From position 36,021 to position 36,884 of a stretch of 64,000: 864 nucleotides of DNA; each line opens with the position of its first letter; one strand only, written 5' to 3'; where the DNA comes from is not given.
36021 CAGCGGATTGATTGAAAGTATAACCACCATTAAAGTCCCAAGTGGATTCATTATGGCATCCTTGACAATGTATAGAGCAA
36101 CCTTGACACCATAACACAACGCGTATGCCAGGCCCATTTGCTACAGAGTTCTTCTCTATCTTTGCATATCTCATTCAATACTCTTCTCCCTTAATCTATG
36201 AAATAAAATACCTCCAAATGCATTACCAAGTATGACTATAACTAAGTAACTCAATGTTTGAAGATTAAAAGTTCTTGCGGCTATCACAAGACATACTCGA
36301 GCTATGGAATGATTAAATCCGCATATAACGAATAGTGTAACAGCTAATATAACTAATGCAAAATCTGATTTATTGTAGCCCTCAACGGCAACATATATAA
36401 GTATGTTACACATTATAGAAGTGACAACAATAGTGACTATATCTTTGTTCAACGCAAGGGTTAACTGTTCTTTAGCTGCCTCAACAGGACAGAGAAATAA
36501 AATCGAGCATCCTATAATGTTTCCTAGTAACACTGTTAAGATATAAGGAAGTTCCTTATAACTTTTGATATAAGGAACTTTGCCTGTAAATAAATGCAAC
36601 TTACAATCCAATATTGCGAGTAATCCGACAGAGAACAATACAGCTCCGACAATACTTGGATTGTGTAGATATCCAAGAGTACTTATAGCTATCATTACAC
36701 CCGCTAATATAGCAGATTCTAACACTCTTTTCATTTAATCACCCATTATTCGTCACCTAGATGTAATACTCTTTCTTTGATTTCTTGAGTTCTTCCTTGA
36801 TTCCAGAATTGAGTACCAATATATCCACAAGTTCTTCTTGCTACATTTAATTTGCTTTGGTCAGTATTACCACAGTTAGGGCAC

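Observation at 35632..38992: FNT-like formate channel inserted between nrdD and nrdG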

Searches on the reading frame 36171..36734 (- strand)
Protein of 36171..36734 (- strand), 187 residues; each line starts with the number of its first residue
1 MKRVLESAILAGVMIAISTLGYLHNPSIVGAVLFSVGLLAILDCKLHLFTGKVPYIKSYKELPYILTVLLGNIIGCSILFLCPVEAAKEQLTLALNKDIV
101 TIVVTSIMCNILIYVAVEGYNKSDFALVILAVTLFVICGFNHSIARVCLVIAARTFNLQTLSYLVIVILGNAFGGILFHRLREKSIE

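Call 3: search_protein_families(library=pfam, proteins=[window:36171-36734:-], max_evalue=1)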
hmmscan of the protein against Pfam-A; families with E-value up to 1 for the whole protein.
window:36171-36734:- (187 aa): 1 family
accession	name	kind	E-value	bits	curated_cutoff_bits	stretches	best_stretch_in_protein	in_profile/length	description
PF01226.23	Form_Nir_trans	-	6.6e-17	62.1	34.6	1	3-179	20-234/240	Formate/nitrite transporter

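Call 4: search_protein_families(library=ncbifam, proteins=[window:36171-36734:-], max_evalue=1)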
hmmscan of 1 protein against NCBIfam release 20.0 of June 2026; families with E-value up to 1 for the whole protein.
window:36171-36734:- (187 aa): 5 families
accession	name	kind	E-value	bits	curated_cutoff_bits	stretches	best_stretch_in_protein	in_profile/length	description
TIGR00790.1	fnt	subfamily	3e-08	33.5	232.3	1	4-179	9-229/239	formate/nitrite family transporter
TIGR04060.1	formate_focA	equivalog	3.7e-08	32.9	290.1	1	4-153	22-208/268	formate transporter FocA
NF008069.0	PRK10805.1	equivalog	0.0044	16.5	440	1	97-150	163-217/285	formate transporter FocA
NF007261.0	PRK09713.1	exception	0.012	15.2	499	1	102-156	163-225/282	formate transporter FocB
TIGR03469.1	HpnB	hypoth_equivalog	0.049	12.6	379.25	1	58-136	281-360/386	hopene-associated glycosyltransferase HpnB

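Call 5: search_protein_families(library=phrogs, proteins=[window:36171-36734:-], max_evalue=1)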
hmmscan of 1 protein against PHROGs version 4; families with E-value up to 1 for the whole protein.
window:36171-36734:- (187 aa): 2 families
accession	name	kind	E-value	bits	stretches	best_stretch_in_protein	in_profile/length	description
phrog_36362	-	unknown function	0.037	14.7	0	98-150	146-203/271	-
phrog_11063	-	unknown function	0.094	13.8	1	23-117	7-98/124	-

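Call 6: search_solved_structures(query=window:36171-36734:-, max_evalue=1, show_alignments=3)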
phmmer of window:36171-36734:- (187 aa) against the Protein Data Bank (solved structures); distinct sequences matched with E-value up to 1: 2.
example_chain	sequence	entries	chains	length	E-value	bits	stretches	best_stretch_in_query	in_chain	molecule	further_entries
3kcu_A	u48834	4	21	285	0.11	15.7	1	26-150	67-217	Probable formate transporter 1 | Formate channel FocA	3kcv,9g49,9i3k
3q7k_A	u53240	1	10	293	0.12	15.6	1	26-150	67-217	Probable formate transporter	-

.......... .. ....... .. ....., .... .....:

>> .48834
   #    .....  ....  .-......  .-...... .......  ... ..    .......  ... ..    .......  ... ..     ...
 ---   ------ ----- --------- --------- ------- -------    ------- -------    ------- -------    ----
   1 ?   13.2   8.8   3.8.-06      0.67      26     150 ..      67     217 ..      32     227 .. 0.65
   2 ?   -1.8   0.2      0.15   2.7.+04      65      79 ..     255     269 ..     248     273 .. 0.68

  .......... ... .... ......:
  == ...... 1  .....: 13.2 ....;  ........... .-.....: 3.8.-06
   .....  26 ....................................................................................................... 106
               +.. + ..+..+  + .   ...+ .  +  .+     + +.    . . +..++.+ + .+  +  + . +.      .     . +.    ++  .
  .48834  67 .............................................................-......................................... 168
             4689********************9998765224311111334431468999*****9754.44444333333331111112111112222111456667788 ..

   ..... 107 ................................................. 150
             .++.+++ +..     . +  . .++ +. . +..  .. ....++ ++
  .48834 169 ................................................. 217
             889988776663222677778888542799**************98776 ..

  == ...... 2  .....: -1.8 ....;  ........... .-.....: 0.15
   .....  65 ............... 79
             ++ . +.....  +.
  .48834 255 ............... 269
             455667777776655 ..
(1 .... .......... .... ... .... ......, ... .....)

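Call 8: find_homologous_proteins(query=window:36171-36734:-)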
Query window:36171-36734:- (187 aa): 55 proteins with E <= 0.001 among 750 candidates.
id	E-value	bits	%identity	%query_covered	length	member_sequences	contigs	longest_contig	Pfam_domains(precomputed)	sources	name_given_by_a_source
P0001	3.2e-101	355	89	100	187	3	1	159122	PF01226.24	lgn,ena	-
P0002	5.2e-93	328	82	99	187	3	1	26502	PF01226.24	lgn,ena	-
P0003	1.4e-80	287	76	99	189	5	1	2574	PF01226.24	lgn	-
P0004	7.3e-59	217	55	98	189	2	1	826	PF01226.24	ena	-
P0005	4.8e-58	214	55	98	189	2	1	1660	PF01226.24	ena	-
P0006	5.5e-58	214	59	97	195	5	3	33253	PF01226.24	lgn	-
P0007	2.5e-57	212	57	97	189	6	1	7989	PF01226.24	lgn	-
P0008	6.1e-57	210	56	97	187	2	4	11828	PF01226.24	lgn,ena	-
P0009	6.2e-56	207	59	98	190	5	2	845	PF01226.24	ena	-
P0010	7.3e-53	197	51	97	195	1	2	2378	PF01226.24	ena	-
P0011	6.0e-50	188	52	98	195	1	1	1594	PF01226.24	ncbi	-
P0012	9.8e-49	184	51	98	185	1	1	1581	PF01226.24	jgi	jgi:formate/nitrite transporter FocA (FNT family)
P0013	1.1e-48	184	50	100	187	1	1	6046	PF01226.24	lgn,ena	-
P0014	4.9e-48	181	51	97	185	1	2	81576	PF01226.24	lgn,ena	-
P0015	6.4e-47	178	48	95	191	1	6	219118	PF01226.24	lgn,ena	-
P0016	9.9e-47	177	48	97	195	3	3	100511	PF01226.24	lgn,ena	-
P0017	1.0e-43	167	47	85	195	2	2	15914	PF01226.24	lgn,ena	-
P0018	1.1e-43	167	46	95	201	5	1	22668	PF01226.24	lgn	-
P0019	5.0e-43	165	44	95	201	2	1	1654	PF01226.24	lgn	-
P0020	5.6e-42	162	45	97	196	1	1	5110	PF01226.24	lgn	-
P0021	8.8e-33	132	42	95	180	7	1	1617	PF01226.24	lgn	-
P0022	1.1e-27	115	36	96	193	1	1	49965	PF01226.24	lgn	-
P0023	8.2e-23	99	40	97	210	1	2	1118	PF01226.24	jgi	-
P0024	1.4e-22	99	36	97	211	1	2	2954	PF01226.24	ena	-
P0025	2.3e-22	98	36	97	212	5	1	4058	PF01226.24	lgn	-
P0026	2.8e-21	94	38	95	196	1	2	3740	PF01226.24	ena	-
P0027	7.8e-21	93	41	90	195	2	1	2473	PF01226.24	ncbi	ncbi:MAG: formate/nitrite transporter family protein, partial [Christensenellaceae bacterium]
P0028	4.3e-20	90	36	83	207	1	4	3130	PF01226.24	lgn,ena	-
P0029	9.1e-20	89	35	97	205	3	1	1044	PF01226.24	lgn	-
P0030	9.6e-19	86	35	95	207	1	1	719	PF01226.24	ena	-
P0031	1.3e-18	86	39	96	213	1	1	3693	PF01226.24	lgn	-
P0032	8.0e-18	83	32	97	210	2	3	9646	PF01226.24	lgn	-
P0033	1.1e-17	83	35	96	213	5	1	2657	PF01226.24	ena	-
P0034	1.6e-17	82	35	96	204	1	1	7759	PF01226.24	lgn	-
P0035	2.5e-17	81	36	95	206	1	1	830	PF01226.24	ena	-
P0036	4.6e-17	81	34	95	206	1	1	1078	PF01226.24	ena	-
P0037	5.0e-17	80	35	95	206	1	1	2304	PF01226.24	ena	-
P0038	5.8e-17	80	35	93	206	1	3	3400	PF01226.24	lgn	-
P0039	2.9e-15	75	34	95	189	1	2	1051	PF01226.24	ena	-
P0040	3.0e-15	75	34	93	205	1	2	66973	PF01226.24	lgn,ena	-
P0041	1.4e-14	72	34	97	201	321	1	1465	PF01226.24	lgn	-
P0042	7.8e-14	70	35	94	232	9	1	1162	PF01226.24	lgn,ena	-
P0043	1.2e-13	69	36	88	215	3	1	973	PF01226.24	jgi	jgi:formate/nitrite transporter FocA (FNT family)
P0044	1.4e-13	69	36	75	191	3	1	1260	PF01226.24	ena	-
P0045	4.2e-13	68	36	78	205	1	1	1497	PF01226.24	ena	-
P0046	4.8e-13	67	34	93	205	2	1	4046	PF01226.24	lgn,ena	-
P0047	1.2e-12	66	32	98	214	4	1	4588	PF01226.24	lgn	-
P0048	1.8e-12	66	32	93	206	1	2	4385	PF01226.24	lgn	-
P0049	2.7e-12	65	31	100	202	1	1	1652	PF01226.24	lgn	-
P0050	2.7e-12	65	32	100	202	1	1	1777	PF01226.24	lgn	-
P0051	3.3e-12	65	35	78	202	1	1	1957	PF01226.24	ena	-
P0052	6.3e-12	64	32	94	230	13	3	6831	PF01226.24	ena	-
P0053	2.9e-11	62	32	97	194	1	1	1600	PF01226.24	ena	-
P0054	3.5e-11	61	32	96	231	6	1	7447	PF01226.24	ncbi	-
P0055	2.5e-5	42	32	73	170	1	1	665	PF01226.24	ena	-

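Call 9: find_encoding_contigs(protein=P0001, flank=6000, max_places=3)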
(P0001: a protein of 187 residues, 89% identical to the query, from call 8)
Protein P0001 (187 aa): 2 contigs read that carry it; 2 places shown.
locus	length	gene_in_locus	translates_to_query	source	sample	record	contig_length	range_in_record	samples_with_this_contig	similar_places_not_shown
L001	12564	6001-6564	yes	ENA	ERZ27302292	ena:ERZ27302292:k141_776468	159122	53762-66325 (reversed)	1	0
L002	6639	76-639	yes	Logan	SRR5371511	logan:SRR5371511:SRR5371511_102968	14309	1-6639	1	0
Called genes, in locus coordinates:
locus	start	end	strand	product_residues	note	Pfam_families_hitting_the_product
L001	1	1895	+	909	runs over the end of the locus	-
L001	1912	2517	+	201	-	PF01336:tRNA_anti-codon (faint), PF00436:SSB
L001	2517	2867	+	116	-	-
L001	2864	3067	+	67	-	-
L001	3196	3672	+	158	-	-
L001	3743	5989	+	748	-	PF03477:ATP-cone, PF13597:NRDD, PF01228:Gly_radical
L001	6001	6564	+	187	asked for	PF01226:Form_Nir_trans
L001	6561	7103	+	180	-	PF13353:Fer4_12, PF04055:Radical_SAM (weak)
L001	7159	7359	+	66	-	-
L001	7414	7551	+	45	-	-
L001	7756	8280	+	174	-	-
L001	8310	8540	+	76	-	-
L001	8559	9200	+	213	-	PF01844:HNH, PF14279:HNH_5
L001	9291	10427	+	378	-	PF21189:PHA02142, PF09414:RNA_ligase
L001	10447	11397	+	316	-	PF01145:Band_7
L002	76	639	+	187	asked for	PF01226:Form_Nir_trans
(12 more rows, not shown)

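Call 10: find_encoding_contigs(protein=P0015, flank=6000, max_places=3)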
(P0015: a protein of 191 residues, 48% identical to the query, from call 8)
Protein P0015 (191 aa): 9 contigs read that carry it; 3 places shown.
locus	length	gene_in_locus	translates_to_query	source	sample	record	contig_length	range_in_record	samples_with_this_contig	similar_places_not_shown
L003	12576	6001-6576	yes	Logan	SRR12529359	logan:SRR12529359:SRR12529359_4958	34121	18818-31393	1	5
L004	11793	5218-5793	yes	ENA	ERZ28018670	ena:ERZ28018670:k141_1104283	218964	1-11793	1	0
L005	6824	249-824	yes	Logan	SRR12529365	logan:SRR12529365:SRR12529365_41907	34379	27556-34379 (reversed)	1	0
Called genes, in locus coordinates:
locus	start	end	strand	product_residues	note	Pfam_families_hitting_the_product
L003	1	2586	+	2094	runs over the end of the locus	PF18454:Mtd_N (faint), PF13855:LRR_8 (faint), PF13306:LRR_5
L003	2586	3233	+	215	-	-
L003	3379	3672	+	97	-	-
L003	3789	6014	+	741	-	PF03477:ATP-cone, PF13597:NRDD, PF01228:Gly_radical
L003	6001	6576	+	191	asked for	PF01226:Form_Nir_trans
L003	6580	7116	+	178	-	PF13353:Fer4_12, PF04055:Radical_SAM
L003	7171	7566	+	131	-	-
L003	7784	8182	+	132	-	-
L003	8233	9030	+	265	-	PF00535:Glycos_transf_2, PF13641:Glyco_tranf_2_3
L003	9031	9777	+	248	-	-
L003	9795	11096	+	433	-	PF08757:CotH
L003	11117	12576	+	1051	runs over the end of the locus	PF11962:Peptidase_G2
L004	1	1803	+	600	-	?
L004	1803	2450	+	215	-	-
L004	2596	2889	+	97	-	-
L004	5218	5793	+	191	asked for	PF01226:Form_Nir_trans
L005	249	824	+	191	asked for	PF01226:Form_Nir_trans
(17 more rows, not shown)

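Call 11: find_encoding_contigs(protein=P0016, flank=6000, max_places=3)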
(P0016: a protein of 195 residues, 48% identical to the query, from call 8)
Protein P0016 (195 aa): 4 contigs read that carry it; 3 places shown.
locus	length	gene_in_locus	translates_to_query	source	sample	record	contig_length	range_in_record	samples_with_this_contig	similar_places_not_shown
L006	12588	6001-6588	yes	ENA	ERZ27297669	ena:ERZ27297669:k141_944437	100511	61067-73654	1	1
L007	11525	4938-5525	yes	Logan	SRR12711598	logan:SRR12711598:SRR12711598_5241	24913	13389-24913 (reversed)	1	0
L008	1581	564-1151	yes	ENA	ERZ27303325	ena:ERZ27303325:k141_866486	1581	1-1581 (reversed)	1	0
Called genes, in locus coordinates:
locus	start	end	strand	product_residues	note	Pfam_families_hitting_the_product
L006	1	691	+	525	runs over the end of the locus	PF00580:UvrD-helicase, PF13245:AAA_19 (weak), PF13361:UvrD_C, PF13538:UvrD_C_2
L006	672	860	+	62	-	-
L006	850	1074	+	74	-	-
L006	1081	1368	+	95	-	-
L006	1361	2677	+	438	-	-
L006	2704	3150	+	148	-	PF22769:DCD, PF00692:dUTPase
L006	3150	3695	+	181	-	PF00929:RNase_T, PF13482:RNase_H_2 (faint)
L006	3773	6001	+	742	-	PF03477:ATP-cone, PF13597:NRDD, PF01228:Gly_radical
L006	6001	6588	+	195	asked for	PF01226:Form_Nir_trans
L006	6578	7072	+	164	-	PF13353:Fer4_12, PF04055:Radical_SAM (weak)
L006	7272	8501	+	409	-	-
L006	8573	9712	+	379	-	PF13479:AAA_24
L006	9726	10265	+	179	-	-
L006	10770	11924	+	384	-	PF06745:ATPase (weak)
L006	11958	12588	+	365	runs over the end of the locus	-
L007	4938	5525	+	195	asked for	PF01226:Form_Nir_trans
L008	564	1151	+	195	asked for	PF01226:Form_Nir_trans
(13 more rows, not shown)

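Call 12: find_encoding_contigs(protein=P0040, flank=6000, max_places=3)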
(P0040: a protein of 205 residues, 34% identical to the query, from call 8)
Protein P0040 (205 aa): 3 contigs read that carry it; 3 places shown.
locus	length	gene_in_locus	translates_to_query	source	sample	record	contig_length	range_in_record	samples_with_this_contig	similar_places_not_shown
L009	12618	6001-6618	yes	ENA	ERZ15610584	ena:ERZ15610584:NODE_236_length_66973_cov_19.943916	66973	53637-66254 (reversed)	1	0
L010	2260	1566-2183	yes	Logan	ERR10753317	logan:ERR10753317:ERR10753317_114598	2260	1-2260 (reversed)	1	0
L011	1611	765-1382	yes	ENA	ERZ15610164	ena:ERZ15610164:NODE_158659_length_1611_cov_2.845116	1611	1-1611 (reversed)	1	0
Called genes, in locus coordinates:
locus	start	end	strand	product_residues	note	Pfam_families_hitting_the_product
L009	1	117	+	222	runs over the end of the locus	PF17182:OSK, PF00657:Lipase_GDSL, PF13472:Lipase_GDSL_2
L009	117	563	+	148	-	PF04074:DUF386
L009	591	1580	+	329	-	PF00294:PfkB, PF08543:Phos_pyr_kin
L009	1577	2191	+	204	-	PF13580:SIS_2 (faint), PF01380:SIS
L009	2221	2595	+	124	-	PF05025:RbsD_FucU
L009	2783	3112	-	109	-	-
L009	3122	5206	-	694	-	PF06202:GDE_C, PF17389:Bac_rhamnosid6H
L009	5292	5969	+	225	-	PF01980:TrmO_N, PF18389:TrmO_C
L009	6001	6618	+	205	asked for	PF01226:Form_Nir_trans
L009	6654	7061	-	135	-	PF09917:DUF2147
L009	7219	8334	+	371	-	PF00579:tRNA-synt_1b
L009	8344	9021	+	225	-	-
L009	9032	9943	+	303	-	PF04960:Glutaminase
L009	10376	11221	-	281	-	PF09603:Fib_succ_major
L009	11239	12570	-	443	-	PF17957:Big_7 (weak), PF09603:Fib_succ_major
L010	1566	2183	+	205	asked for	PF01226:Form_Nir_trans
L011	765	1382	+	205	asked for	PF01226:Form_Nir_trans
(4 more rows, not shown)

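Call 14: find_encoding_contigs(protein=P0022, flank=6000, max_places=2)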
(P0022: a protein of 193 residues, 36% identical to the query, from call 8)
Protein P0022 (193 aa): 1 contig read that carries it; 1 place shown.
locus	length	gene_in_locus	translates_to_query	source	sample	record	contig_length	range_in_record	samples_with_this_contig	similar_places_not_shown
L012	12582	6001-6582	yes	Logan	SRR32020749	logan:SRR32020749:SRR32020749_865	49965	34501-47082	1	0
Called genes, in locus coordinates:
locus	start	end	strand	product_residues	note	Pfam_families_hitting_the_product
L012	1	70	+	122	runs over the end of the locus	-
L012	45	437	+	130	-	-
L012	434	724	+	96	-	-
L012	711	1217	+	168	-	-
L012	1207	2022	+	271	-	PF13306:LRR_5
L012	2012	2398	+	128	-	-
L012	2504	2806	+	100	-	-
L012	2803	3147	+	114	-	-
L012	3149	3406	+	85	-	-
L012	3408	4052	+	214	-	-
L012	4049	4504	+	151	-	-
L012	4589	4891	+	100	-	-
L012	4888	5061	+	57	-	-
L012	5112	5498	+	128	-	-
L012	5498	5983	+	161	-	-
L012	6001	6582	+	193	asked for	PF01226:Form_Nir_trans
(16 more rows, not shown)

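Call 15: find_encoding_contigs(protein=P0014, flank=6000, max_places=2)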
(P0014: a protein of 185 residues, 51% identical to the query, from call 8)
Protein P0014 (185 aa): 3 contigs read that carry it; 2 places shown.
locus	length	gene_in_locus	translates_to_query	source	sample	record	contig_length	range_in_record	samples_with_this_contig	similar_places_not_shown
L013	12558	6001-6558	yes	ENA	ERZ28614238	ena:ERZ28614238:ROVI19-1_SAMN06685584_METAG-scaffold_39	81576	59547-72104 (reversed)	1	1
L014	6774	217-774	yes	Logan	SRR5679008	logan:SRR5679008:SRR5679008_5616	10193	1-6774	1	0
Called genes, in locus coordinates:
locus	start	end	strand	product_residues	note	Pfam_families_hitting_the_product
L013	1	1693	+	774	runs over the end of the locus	PF07733:DNA_pol3_alpha, PF17657:DNA_pol3_finger, PF14579:HHH_6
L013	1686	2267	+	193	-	PF00625:Guanylate_kin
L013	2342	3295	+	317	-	PF03477:ATP-cone, PF13597:NRDD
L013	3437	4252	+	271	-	PF14528:LAGLIDADG_3 (faint)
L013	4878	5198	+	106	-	PF13597:NRDD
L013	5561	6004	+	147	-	PF13597:NRDD, PF01228:Gly_radical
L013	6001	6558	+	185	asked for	PF01226:Form_Nir_trans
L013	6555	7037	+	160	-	PF13353:Fer4_12, PF04055:Radical_SAM (weak)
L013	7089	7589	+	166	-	-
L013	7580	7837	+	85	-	-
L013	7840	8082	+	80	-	-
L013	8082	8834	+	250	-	PF00692:dUTPase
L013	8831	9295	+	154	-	PF02075:RuvC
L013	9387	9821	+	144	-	-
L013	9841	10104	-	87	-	PF10263:SprT-like (weak)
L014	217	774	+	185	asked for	PF01226:Form_Nir_trans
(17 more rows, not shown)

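Call 16: find_encoding_contigs(protein=P0018, flank=6000, max_places=2)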
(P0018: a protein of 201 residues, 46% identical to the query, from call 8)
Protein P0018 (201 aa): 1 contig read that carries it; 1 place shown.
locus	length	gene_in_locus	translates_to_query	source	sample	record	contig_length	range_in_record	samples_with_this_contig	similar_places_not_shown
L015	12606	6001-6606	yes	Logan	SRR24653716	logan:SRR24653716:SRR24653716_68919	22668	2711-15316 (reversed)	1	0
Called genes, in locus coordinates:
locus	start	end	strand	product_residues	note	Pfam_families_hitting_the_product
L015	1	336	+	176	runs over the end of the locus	-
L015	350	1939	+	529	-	-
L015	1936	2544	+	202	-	PF00436:SSB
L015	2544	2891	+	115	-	-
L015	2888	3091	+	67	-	-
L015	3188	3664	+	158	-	-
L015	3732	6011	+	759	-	PF03477:ATP-cone, PF13597:NRDD, PF01228:Gly_radical (weak)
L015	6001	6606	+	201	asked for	PF01226:Form_Nir_trans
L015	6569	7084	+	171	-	PF13353:Fer4_12, PF04055:Radical_SAM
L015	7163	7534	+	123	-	-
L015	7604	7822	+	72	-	-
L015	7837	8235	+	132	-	PF07509:DUF1523 (faint)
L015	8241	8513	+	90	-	-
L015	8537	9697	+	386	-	PF21189:PHA02142, PF09414:RNA_ligase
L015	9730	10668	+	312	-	PF01145:Band_7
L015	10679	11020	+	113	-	-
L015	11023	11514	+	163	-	PF00692:dUTPase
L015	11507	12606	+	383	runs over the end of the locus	-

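Call 21: find_related_loci(query=A2, collection=viral_contigs, flank=5000)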
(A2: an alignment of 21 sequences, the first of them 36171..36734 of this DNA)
Query A2 (187 aa) in viral_contigs; peptide patterns used: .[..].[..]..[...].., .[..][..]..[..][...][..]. (x = any residue, [..] = any of these).
57 stretches matched a pattern; 42 encode a relative of the query (tblastn E <= 1e-3); 42 distinct loci.
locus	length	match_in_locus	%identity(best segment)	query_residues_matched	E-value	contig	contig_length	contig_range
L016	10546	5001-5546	48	3-183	3e-49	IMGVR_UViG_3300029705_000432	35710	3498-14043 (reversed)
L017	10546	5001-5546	48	3-183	3e-49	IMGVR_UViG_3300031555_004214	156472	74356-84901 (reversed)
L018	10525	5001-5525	43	8-182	4e-38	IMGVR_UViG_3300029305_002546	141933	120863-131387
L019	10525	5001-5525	43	8-182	4e-38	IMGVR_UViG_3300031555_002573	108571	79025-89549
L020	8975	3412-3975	39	5-185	3e-32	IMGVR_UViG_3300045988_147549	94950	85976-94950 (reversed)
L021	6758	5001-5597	37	1-184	4e-29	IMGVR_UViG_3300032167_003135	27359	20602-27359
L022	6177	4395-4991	37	1-184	4e-29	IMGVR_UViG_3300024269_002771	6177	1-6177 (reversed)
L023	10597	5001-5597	37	1-184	4e-29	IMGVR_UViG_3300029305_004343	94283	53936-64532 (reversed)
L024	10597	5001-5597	37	1-184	4e-29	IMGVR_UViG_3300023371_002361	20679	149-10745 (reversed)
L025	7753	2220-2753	39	4-181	1e-27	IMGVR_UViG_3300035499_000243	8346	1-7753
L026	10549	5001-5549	38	1-183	2e-26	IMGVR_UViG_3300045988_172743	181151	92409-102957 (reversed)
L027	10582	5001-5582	40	7-183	5e-26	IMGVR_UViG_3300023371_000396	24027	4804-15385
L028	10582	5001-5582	40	7-183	5e-26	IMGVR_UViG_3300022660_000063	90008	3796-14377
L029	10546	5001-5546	37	1-177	1e-25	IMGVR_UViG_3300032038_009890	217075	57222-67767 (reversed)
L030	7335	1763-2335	35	5-180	6e-24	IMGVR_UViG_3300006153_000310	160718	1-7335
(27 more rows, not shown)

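Call 26: predict_structure(alignment_id=A1)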
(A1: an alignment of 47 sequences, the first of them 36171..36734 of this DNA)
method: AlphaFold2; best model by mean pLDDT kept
length: 187 residues; sequences in the alignment: 47
mean_pLDDT: 96.4   pTM: 0.91
mean pLDDT of the five models: 96.4, 96.2, 96.2, 95.9, 95.3
residues with pLDDT >= 90: 182; 70-90: 5; 50-70: 0; < 50: 0
segments of 3 or more residues with pLDDT < 50: none
pLDDT, mean of each block of 10 residues (from residue 1): 97 98 91 93 97 97 98 98 95 97 98 98 96 93 98 97 98 98 93
secondary structure, 60 per line:
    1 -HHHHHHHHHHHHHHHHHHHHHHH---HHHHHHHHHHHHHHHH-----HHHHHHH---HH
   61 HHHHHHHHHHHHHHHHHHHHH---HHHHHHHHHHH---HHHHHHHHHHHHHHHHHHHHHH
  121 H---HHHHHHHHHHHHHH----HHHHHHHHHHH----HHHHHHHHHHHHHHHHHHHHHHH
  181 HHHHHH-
elements in order: H2-24 H28-43 H49-55 H59-81 H85-95 H99-121 H125-138 H143-153 H158-186
